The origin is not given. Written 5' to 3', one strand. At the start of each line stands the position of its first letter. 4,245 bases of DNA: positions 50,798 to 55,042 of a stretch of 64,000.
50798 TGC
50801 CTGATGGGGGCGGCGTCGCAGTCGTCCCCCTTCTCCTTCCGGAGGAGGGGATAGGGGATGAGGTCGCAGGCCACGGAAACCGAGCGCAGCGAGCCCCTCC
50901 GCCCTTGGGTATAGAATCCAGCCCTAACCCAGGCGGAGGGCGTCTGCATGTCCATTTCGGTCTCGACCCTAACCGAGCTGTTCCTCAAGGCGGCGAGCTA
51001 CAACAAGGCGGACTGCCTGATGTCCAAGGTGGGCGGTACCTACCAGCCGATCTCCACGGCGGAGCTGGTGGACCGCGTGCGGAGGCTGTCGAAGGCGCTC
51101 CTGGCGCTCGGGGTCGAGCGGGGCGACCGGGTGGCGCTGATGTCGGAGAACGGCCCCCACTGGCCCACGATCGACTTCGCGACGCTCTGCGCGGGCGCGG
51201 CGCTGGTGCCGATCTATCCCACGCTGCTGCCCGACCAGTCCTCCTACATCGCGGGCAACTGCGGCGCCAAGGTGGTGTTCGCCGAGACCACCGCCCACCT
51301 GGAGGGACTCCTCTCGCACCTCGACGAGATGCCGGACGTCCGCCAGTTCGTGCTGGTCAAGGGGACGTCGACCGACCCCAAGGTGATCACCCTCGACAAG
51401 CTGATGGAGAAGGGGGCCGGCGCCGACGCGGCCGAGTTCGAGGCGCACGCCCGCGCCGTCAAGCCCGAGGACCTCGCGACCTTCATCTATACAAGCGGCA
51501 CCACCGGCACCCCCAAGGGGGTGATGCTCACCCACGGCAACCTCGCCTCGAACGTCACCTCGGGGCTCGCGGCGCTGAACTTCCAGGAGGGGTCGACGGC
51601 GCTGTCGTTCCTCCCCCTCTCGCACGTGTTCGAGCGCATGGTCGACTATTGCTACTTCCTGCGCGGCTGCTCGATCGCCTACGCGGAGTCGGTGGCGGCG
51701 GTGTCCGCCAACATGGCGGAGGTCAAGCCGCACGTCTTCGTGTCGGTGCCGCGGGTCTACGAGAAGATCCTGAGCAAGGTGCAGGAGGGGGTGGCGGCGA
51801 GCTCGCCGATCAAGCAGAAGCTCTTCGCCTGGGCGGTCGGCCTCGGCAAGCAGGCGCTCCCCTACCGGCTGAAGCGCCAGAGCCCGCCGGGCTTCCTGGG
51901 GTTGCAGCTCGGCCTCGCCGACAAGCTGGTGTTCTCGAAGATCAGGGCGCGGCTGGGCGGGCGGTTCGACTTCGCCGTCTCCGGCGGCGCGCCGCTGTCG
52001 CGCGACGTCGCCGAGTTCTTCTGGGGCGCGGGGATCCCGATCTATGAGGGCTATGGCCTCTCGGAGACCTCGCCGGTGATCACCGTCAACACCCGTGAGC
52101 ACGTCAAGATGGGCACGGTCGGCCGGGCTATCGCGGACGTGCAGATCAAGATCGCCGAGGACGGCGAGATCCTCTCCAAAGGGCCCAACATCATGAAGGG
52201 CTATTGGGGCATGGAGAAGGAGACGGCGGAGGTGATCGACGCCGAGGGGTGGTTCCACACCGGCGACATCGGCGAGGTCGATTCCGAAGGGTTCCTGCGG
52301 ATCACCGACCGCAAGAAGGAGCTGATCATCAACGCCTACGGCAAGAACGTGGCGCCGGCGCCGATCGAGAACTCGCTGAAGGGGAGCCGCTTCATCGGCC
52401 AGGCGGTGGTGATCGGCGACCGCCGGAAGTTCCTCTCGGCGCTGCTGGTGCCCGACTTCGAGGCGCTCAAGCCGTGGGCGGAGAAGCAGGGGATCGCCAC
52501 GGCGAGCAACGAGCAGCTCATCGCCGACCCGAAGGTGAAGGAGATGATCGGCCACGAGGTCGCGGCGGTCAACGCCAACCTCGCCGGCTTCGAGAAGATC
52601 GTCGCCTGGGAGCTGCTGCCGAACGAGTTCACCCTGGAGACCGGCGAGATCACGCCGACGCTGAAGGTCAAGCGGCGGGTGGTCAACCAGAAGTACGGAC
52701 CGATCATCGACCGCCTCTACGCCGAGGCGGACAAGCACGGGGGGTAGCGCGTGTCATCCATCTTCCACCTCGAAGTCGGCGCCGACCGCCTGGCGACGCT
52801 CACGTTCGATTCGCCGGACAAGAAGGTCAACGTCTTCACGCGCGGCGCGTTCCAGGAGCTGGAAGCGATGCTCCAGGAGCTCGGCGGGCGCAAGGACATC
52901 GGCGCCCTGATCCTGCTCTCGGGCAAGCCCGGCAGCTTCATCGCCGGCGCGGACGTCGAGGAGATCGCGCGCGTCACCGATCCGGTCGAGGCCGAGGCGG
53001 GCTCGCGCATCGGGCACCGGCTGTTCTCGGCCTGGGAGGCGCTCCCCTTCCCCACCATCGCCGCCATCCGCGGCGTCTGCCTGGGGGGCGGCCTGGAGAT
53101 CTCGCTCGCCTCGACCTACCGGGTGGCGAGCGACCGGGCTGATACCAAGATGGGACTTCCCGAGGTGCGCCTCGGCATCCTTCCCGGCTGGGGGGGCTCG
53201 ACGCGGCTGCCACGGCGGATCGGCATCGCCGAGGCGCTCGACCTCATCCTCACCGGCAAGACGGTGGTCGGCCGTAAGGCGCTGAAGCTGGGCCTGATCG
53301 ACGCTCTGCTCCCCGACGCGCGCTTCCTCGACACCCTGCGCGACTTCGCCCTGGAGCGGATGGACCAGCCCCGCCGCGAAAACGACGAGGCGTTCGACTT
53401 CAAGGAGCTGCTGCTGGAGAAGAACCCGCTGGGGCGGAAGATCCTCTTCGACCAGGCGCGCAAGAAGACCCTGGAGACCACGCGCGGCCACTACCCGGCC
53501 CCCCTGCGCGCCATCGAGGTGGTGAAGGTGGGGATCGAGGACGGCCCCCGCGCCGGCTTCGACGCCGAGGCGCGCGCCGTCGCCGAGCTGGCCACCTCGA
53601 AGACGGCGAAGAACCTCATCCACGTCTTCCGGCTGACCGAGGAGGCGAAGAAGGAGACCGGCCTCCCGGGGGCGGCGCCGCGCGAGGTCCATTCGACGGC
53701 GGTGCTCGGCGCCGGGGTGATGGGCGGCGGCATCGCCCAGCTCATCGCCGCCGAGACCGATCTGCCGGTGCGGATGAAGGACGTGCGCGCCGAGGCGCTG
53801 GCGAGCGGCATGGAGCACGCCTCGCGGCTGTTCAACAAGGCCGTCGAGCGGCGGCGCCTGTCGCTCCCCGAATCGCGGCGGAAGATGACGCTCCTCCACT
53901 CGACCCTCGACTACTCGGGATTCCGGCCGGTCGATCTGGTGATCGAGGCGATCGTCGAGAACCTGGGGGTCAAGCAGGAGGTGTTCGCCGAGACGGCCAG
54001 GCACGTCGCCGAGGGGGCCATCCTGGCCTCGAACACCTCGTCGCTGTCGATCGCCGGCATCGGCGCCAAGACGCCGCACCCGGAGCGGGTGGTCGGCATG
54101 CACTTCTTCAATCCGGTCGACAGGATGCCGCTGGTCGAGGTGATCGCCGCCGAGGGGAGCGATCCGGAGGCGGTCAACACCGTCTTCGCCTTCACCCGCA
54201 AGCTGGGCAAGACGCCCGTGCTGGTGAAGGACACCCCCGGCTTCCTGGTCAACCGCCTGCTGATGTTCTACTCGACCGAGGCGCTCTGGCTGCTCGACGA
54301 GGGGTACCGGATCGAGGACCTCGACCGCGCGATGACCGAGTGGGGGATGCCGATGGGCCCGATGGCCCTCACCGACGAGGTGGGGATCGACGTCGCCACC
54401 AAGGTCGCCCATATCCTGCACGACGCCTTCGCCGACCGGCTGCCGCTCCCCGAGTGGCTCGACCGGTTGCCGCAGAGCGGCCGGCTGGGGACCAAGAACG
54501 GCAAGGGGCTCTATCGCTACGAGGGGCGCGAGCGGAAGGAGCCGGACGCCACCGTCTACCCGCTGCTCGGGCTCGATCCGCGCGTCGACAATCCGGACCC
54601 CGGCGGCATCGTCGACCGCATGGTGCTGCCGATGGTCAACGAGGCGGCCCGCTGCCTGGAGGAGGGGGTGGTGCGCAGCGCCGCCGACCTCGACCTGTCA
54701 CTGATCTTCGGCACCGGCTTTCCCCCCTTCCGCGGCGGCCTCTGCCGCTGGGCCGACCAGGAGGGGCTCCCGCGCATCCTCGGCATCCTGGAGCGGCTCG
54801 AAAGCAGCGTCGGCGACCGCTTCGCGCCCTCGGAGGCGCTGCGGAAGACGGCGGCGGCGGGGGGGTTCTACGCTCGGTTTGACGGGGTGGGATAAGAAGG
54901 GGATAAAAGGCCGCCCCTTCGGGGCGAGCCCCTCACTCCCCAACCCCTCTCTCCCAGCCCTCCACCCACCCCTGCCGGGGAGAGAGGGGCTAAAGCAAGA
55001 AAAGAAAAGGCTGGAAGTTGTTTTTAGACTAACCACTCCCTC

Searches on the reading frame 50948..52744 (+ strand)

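Call 57: search_protein_families(library=pfam, proteins=[window:50948-52744:+], max_evalue=0.0001)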
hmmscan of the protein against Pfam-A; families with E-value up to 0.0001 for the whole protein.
window:50948-52744:+ (599 aa): 2 families
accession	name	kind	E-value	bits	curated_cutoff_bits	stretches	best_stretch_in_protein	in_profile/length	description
PF00501.34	AMP-binding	-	4e-80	269.9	29.9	1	16-420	6-384/384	AMP-binding enzyme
PF23562.2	AMP-binding_C_3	-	1.4e-11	45.3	20.8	1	459-594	3-123/124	AMP-binding enzyme C-terminal domain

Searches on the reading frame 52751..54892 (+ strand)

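Call 57: search_protein_families(library=pfam, proteins=[window:52751-54892:+], max_evalue=0.0001)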
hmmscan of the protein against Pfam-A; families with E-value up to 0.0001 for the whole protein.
window:52751-54892:+ (714 aa): 4 families
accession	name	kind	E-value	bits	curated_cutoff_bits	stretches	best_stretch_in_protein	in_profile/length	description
PF02737.24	3HCDH_N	-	3.1e-56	190.6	22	1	316-495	2-180/180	3-hydroxyacyl-CoA dehydrogenase, NAD binding domain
PF00725.27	3HCDH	-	8.2e-36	122.9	22.1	2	497-590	1-97/97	3-hydroxyacyl-CoA dehydrogenase, C-terminal domain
PF00378.25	ECH_1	-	1.3e-32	113.5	27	1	14-208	6-195/251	Enoyl-CoA hydratase/isomerase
PF16113.10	ECH_2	-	4.2e-22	79.5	27.2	1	17-201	4-186/335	Enoyl-CoA hydratase/isomerase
